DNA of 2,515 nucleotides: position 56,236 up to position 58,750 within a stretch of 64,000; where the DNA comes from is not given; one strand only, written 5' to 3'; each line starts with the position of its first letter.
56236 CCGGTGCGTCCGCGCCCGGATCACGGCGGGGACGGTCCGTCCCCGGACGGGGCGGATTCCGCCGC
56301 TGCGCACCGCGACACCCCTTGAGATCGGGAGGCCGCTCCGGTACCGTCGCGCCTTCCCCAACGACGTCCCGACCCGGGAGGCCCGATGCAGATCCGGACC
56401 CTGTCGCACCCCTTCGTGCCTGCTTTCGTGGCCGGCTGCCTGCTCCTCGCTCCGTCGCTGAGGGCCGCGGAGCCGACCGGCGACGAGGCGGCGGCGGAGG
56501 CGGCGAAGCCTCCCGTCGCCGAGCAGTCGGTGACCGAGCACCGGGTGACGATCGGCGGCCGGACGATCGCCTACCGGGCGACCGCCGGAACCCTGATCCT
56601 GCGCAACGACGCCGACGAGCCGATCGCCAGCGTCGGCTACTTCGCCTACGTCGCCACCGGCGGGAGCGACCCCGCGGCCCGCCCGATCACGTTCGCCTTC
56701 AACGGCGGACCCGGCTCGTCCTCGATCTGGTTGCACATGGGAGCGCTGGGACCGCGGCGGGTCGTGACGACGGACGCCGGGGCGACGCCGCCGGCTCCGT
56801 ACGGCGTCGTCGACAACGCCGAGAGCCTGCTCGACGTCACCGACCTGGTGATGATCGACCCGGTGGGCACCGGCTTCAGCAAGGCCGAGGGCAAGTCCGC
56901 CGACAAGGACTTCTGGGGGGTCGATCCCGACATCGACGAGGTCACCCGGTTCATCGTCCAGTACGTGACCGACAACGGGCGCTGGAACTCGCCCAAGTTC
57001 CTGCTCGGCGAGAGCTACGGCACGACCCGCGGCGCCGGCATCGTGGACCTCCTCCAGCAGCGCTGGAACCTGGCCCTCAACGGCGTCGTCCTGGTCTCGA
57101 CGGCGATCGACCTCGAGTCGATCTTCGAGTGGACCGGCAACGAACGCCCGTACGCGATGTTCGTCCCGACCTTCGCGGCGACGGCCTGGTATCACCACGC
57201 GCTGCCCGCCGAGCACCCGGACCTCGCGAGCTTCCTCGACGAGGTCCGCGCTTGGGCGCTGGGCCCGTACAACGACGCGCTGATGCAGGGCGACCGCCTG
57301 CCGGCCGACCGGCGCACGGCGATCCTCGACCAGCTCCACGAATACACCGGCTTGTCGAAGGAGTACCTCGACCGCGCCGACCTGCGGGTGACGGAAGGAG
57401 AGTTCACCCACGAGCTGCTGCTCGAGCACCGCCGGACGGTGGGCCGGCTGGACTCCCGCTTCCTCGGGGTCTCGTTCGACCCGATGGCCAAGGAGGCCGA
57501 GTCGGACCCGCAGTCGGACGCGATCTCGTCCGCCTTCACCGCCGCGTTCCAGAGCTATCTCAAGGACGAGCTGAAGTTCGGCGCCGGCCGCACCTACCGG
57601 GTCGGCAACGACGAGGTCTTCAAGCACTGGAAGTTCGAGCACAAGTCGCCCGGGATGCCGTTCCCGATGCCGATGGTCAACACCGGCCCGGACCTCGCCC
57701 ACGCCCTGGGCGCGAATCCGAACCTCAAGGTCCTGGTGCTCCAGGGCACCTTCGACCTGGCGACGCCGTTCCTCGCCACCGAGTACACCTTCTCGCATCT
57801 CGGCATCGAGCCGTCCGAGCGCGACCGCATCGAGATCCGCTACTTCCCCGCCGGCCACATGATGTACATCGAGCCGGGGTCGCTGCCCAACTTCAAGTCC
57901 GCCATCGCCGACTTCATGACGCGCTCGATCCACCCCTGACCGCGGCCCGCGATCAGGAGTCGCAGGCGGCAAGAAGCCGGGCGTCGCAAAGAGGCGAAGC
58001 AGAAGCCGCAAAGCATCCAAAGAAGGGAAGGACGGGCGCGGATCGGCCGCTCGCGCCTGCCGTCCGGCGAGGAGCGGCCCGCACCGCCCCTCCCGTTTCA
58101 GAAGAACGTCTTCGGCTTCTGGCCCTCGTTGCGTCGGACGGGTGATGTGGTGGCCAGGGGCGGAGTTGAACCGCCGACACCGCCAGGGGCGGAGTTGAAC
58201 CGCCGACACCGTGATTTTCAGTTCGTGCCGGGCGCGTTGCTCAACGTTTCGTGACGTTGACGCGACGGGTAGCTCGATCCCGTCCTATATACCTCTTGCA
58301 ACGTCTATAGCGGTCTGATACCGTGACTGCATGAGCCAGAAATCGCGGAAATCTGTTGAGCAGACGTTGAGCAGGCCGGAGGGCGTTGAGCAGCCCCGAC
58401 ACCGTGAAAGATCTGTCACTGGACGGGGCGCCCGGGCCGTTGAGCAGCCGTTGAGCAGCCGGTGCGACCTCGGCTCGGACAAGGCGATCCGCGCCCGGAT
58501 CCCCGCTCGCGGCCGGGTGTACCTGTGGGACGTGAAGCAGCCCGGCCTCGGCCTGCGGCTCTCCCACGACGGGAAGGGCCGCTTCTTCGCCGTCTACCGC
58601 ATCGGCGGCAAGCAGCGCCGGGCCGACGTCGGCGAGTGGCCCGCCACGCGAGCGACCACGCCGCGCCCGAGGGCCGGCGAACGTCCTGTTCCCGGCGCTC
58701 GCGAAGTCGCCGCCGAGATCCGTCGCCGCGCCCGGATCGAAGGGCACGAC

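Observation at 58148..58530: tRNA-3'-end-like tandem repeats (T-arm + acceptor + CCA) form the att boundary of an integrase element, but no tRNA body is present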

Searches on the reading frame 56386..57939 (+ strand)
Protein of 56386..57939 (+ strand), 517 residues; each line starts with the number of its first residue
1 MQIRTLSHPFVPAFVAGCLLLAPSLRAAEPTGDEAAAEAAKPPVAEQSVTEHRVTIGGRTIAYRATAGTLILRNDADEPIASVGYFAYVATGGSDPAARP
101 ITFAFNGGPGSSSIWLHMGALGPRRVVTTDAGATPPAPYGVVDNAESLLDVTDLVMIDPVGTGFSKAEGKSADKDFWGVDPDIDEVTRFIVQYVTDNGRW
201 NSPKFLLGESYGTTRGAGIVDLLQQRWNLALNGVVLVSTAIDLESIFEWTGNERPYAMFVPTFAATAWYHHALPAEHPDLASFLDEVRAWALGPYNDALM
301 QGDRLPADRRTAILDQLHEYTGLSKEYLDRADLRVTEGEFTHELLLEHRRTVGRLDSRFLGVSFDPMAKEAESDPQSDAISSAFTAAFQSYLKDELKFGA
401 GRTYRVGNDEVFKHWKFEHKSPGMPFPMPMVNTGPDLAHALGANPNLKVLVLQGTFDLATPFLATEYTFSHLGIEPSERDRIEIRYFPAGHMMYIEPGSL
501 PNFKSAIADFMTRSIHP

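Call 9: search_protein_families(library=pfam, proteins=[window:56386-57939:+], max_evalue=0.01)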
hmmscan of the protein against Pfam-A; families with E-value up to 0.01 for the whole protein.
window:56386-57939:+ (517 aa): 2 families
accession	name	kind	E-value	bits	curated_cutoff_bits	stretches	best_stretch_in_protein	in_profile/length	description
PF00450.28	Peptidase_S10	-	8.6e-11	42.3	21.9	1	88-226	29-160/420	Serine carboxypeptidase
PF12146.15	Hydrolase_4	-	0.0038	17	27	1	155-268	35-134/239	Serine aminopeptidase, S33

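Call 24: find_encoding_contigs(protein=window:56386-57939:+, flank=10000, max_places=3)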
Protein window:56386-57939:+ (517 aa): no gene with exactly this product is on record in the collection.

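Call 47: find_related_loci(query=window:56386-57936:+, collection=genome_contigs, flank=6000)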
Query window:56386-57936:+ (517 aa) in genome_contigs; peptide patterns used: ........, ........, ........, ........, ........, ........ (x = any residue, [..] = any of these).
600 stretches matched a pattern (row limit reached: there are more); 574 encode a relative of the query (tblastn E <= 1e-3); the best 80 are kept; 80 distinct loci.
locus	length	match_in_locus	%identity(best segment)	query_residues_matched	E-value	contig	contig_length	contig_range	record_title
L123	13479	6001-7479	63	26-517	0e+0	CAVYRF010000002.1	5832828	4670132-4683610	MAG: uncultured Acidobacteriota bacterium isolate MFD00964.bin.1.74 genome assembly, contig: contig_5274, whole genome s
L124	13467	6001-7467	63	33-517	0e+0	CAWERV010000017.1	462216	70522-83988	MAG: uncultured Acidobacteriota bacterium isolate MFD02134.bin.2.169 genome assembly, contig: contig_38765, whole genome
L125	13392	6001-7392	65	48-512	0e+0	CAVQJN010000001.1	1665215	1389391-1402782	MAG: Thermoanaerobaculia bacterium isolate MFD02416.bin.1.114 genome assembly, contig: contig_30979, whole genome shotgu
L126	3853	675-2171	62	11-511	0e+0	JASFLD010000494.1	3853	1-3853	MAG: Gemmatimonadales bacterium isolate D0817M02metaG_sub_Bin_188 D0817M02metaG_FD_scaffold_17292_c1, whole genome shotg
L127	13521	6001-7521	62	4-511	0e+0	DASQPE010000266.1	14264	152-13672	MAG TPA_asm: Gemmatimonadales bacterium isolate SMAG_U10821 k141_1696220, whole genome shotgun sequence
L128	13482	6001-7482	61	15-511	0e+0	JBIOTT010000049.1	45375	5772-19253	MAG: Gemmatimonadales bacterium isolate MAG153 k127_143256, whole genome shotgun sequence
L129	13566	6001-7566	59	1-510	0e+0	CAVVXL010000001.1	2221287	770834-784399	MAG: uncultured Acidobacteriota bacterium isolate MFD04580.bin.1.42 genome assembly, contig: contig_14298, whole genome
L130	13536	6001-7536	60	4-514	0e+0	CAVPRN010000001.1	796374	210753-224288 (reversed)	MAG: uncultured Acidobacteriota bacterium isolate MFD10007.bin.2.215 genome assembly, contig: contig_19031, whole genome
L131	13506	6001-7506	62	15-510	0e+0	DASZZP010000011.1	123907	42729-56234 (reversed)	MAG TPA_asm: Thermoanaerobaculia bacterium isolate SMAG_U6239 k141_76380, whole genome shotgun sequence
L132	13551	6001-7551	59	14-514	0e+0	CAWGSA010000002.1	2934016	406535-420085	MAG: uncultured Acidobacteriota bacterium isolate MFD06085.bin.1.160 genome assembly, contig: contig_18397, whole genome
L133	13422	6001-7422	62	43-514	0e+0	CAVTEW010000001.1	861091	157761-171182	MAG: uncultured Acidobacteriota bacterium isolate MFD00822.bin.1.85 genome assembly, contig: contig_116248, whole genome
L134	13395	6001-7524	58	11-512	0e+0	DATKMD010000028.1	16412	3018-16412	MAG TPA_asm: Thermoanaerobaculaceae bacterium isolate SMAG_U14702 k141_973380, whole genome shotgun sequence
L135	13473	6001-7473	59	18-511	0e+0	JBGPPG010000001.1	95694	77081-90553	MAG: Gemmatimonadota bacterium isolate OBJ2_061818_050_2 k141_1150730_length_95694_cov_32.7655, whole genome shotgun seq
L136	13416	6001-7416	60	41-511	0e+0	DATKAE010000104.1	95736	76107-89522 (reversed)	MAG TPA_asm: Thermoanaerobaculia bacterium isolate SMAG_U15197 k141_550152, whole genome shotgun sequence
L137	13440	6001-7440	62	37-514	0e+0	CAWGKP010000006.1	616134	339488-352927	MAG: uncultured Acidobacteriota bacterium isolate MFD00822.bin.2.174 genome assembly, contig: contig_29339, whole genome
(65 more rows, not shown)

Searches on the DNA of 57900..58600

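Call 6: search_rna_families(source=window, start=57900, end=58600, threshold=evalue, max_evalue=10, show_alignments=4)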
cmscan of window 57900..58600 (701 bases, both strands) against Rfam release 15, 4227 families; matches with E-value up to 10: 8.
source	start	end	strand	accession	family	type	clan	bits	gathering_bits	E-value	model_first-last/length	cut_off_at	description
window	58020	58101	-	RF02010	mir-3180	Gene; miRNA;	-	19.8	99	2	1-92/92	no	mir-3180 microRNA precursor family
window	57907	57981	-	RF04011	mir-8515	Gene; miRNA;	-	18.6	100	1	1-92/92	no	mir-8515 microRNA precursor family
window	58530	58597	+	RF00921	mir-665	Gene; miRNA;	-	18.1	52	1.3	1-72/72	no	mir-665 microRNA precursor family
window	58496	58523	+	RF02808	PyrR210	Gene; snRNA; snoRNA; HACA-box;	-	16.1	59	1.9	1-59/59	no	Pyrobaculum sRNA 210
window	58148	58211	-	RF00233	Tymo_tRNA-like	Cis-reg;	-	15.3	40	1.4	1-84/84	no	Tymovirus/Pomovirus/Furovirus tRNA-like 3' UTR element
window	57930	57961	-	RF04037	mir-7911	Gene; miRNA;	-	15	60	9.9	1-63/63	no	mir-7911 microRNA precursor family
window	58061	58099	-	RF01918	mir-1249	Gene; miRNA;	-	14.1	83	7.4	1-75/75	no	mir-1249 microRNA precursor family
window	58522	58600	-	RF00226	IRES_n-myc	Cis-reg; IRES;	-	11.2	40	0.22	215-322/322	5'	n-myc internal ribosome entry site (IRES)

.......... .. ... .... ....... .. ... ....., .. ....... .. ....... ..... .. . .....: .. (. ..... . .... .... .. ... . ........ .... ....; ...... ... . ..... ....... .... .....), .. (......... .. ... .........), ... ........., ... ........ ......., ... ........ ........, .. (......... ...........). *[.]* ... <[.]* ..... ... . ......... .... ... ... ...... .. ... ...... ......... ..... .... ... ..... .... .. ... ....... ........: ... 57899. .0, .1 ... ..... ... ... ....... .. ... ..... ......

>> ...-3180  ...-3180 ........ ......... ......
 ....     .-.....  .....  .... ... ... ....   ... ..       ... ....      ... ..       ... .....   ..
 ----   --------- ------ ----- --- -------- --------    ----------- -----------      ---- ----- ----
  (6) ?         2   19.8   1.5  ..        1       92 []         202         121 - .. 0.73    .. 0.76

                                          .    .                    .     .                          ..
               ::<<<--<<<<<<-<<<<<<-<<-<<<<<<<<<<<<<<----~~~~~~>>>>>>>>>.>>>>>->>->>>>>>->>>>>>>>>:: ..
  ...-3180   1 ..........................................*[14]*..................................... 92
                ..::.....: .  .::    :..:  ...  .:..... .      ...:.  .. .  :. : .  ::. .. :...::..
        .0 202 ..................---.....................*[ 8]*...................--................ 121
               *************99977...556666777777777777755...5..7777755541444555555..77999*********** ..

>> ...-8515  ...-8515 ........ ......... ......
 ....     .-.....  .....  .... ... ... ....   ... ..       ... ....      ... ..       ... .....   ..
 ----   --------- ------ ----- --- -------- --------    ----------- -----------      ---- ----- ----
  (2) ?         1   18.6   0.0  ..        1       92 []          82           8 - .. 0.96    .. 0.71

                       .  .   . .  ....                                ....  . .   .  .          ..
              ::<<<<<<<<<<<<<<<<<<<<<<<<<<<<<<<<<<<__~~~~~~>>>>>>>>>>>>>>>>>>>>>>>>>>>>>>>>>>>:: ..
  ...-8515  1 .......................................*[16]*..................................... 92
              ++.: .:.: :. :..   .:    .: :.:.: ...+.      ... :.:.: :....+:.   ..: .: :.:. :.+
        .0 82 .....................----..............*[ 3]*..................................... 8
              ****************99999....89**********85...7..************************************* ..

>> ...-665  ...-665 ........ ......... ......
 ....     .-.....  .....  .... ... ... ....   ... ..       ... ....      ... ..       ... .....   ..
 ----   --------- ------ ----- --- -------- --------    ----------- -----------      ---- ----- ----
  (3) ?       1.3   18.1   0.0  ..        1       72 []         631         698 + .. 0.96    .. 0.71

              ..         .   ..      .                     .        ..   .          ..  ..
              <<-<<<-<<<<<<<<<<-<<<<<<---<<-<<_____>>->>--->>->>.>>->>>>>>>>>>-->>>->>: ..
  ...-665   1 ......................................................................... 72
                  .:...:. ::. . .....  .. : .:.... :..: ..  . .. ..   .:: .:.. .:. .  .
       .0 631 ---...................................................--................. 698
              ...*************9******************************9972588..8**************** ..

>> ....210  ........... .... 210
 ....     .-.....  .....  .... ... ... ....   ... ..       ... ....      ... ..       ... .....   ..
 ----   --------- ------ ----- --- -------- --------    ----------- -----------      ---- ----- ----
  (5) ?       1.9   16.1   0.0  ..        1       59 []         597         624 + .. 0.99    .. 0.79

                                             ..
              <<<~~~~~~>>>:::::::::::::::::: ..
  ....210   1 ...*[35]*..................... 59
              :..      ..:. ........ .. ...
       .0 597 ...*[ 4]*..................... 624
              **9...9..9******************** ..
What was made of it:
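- On Functional tRNA gene: There is no Rfam tRNA match at E<=10 (call 6).
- Checked: Rfam gives no tRNA match even at E<=10 (call 6).
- Tried and rejected: Rfam at a permissive threshold: only chance-level hits, the best at the site being a Tymovirus tRNA-like element at 15 bits, E=1.4 (call 6).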
